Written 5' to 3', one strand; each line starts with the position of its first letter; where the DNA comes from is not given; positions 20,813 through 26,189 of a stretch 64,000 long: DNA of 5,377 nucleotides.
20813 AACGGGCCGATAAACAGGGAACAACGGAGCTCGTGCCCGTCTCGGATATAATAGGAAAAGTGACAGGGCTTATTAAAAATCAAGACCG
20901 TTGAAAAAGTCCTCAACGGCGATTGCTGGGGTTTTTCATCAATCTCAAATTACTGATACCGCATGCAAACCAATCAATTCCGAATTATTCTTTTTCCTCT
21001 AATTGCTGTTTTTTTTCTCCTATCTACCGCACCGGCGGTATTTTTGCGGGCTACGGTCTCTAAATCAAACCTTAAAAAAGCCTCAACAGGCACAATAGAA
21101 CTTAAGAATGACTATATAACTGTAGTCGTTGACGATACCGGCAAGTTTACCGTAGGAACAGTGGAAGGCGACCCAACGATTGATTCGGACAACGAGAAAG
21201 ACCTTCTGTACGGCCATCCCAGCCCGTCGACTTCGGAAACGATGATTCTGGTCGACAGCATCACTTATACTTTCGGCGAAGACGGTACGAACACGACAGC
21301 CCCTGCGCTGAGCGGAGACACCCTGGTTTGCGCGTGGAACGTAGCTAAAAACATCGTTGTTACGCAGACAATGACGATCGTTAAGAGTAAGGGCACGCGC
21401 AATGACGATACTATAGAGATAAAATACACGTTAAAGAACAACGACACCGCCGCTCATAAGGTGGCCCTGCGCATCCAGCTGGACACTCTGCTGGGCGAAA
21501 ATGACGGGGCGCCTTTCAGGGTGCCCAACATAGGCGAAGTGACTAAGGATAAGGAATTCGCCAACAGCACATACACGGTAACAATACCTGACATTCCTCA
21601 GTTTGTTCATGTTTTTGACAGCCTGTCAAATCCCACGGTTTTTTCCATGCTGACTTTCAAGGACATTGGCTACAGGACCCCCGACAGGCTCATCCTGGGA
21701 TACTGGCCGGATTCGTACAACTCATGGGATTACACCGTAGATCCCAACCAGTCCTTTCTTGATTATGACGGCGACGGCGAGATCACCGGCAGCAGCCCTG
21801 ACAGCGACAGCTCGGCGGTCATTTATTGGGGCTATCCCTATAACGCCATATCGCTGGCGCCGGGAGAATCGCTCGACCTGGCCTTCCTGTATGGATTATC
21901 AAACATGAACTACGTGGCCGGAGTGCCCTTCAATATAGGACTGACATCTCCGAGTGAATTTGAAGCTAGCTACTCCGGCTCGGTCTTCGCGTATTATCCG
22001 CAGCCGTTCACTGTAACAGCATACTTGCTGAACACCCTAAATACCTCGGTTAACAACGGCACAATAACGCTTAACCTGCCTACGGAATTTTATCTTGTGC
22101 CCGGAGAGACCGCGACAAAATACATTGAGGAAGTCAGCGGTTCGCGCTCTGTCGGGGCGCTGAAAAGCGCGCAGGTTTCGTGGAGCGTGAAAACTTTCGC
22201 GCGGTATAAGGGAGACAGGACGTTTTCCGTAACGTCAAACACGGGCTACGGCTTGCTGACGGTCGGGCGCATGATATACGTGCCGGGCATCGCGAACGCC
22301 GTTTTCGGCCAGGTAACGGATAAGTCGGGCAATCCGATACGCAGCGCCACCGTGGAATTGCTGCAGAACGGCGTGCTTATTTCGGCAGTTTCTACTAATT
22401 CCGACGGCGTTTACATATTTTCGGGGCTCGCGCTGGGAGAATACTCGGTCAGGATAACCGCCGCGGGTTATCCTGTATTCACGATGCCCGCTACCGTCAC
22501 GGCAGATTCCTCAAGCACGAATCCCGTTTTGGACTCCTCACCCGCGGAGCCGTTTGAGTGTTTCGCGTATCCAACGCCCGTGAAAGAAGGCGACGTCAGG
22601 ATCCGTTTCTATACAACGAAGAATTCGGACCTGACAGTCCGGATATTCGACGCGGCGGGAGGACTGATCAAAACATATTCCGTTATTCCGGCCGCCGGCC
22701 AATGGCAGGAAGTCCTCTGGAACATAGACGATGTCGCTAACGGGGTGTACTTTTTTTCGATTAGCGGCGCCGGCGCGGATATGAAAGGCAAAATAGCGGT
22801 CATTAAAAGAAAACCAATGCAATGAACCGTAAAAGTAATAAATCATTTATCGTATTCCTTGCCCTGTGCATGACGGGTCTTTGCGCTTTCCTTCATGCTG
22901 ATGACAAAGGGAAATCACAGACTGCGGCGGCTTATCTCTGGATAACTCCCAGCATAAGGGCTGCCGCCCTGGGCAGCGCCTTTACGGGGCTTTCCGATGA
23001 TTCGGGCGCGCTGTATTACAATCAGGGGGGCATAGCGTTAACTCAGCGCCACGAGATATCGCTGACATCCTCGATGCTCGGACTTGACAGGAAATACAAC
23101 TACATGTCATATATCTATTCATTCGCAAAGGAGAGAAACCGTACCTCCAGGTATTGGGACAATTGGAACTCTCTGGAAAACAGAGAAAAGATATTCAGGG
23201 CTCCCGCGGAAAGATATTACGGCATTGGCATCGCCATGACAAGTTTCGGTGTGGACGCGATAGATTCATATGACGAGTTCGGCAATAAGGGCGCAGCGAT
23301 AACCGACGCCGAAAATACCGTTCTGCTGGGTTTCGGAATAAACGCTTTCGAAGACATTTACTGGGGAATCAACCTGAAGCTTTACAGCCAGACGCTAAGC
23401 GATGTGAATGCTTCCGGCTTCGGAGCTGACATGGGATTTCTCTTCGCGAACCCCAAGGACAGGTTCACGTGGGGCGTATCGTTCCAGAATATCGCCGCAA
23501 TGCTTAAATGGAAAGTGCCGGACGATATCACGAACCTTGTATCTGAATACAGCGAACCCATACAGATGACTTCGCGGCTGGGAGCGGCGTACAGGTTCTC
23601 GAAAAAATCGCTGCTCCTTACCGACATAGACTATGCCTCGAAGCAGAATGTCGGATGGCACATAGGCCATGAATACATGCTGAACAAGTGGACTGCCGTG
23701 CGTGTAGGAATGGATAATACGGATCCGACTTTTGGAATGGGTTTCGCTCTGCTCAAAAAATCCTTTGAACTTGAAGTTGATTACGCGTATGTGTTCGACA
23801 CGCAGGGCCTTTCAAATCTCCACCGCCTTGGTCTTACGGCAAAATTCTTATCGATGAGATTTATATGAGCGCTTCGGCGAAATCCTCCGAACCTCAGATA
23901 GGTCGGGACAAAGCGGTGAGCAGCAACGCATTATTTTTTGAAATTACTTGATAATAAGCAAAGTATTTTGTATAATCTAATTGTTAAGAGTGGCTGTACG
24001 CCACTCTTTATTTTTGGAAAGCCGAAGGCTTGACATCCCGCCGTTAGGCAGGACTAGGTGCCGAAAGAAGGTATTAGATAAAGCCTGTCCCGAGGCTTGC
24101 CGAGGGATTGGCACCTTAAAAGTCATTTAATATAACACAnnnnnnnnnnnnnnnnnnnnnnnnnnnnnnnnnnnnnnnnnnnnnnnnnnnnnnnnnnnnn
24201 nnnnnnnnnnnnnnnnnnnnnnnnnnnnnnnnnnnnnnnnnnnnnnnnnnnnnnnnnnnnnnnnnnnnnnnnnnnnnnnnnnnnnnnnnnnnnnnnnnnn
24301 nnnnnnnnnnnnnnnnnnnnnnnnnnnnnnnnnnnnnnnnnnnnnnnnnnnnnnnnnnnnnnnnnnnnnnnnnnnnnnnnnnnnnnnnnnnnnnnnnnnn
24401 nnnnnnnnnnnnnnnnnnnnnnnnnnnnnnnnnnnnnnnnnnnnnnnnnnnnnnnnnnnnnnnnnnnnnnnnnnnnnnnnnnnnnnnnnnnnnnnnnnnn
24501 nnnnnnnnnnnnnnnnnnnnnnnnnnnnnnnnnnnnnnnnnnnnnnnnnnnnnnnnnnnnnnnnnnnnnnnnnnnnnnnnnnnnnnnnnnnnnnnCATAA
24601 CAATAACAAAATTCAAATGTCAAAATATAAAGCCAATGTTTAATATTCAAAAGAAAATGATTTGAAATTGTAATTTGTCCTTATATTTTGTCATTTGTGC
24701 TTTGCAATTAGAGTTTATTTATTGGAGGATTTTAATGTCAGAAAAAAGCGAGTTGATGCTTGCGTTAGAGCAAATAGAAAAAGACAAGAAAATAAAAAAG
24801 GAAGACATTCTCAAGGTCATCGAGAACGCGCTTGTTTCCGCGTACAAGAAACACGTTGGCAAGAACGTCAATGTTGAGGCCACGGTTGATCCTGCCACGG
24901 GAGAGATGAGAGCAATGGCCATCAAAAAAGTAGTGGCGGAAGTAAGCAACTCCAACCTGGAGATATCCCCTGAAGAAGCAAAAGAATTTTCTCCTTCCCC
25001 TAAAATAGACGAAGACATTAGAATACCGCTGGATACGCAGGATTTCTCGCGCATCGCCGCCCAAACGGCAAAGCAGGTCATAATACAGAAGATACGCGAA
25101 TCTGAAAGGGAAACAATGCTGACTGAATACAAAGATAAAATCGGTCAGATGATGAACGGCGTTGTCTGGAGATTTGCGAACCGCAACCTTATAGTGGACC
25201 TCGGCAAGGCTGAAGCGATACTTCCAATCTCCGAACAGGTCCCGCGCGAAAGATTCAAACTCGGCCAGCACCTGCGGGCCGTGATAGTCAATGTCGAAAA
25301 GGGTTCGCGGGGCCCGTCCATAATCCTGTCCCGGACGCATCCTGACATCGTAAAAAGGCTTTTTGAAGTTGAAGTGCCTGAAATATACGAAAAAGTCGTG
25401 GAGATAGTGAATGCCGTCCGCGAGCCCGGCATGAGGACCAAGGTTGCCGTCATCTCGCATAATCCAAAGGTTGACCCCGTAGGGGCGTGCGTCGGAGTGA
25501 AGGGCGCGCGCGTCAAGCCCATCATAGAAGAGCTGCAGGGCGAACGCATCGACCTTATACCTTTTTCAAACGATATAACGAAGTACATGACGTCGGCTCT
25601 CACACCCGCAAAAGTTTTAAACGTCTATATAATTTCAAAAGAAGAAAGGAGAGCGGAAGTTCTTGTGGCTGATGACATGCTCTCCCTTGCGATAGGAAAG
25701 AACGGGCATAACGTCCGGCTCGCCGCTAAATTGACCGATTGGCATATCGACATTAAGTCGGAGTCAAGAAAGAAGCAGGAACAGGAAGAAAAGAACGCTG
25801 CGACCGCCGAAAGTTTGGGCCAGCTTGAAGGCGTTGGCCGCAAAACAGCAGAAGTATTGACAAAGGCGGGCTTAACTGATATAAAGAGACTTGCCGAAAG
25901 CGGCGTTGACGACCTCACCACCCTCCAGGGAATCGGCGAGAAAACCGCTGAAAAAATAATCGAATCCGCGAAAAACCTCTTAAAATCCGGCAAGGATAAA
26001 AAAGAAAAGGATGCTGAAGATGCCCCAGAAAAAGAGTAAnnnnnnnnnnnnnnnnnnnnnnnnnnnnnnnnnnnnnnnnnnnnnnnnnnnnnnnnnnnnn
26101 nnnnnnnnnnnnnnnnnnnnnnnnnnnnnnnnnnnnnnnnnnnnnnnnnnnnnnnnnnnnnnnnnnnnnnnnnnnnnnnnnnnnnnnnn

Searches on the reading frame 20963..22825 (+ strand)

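Call 62: search_protein_families(library=pfam, proteins=[window:20963-22825:+], max_evalue=0.001)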
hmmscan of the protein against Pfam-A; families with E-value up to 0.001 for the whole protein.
window:20963-22825:+ (620 aa): 6 families
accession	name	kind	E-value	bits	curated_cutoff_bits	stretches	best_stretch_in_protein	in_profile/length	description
PF13620.12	CarboxypepD_reg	-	1.6e-13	51.2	32.3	1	447-519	2-76/82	Carboxypeptidase regulatory-like domain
PF17210.9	SdrD_B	-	3.9e-07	30.7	29.7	1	452-516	17-82/112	SdrD B-like domain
PF18962.6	Por_Secre_tail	-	1e-06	29.3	27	1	536-610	2-72/75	Secretion system C-terminal sorting domain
PF13860.13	FlgD_ig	-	1.3e-05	25.5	27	0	543-603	8-76/79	FlgD Ig-like domain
PF13715.12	CarbopepD_reg_2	-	4.4e-05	23.9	32.2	1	448-518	2-70/88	CarboxypepD_reg-like domain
PF17802.7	SpaA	-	0.00036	21.1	23.1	0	452-518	8-80/91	Prealbumin-like fold domain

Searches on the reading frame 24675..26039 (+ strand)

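Call 62: search_protein_families(library=pfam, proteins=[window:24675-26039:+], max_evalue=0.001)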
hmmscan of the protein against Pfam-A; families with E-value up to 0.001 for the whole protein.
window:24675-26039:+ (454 aa): 10 families
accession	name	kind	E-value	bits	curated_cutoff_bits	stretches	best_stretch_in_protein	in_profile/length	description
PF08529.16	NusA_N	-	2.3e-36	125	23.8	1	26-146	1-119/119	NusA N-terminal domain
PF13184.12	KH_5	-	3.5e-26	91.6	27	1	251-318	1-68/69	NusA-like KH domain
PF14520.12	HHH_5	-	1.4e-12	48.3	27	1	380-433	3-56/57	Helix-hairpin-helix domain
PF00633.29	HHH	-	1.4e-11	44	24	2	410-430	9-29/30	Helix-hairpin-helix motif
PF00575.29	S1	-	2.8e-07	31.3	22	1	153-215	1-70/74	S1 RNA binding domain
PF12826.13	HHH_2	-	3.9e-05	24.2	27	1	386-430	10-53/64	Helix-hairpin-helix motif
PF12836.13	HHH_3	-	0.00022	21.7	27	0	411-430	13-32/65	Helix-hairpin-helix motif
PF14716.13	HHH_8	-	0.00026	21.7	30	0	411-431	47-67/73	Helix-hairpin-helix domain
PF21176.3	RecR_HhH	-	0.00027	21.1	27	0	411-428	5-22/45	RecR, helix-hairpin-helix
PF23095.1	KH_NusA_C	-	0.00097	19.6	34.2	0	337-362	11-36/59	Transcription termination/antitermination protein NusA, KH domain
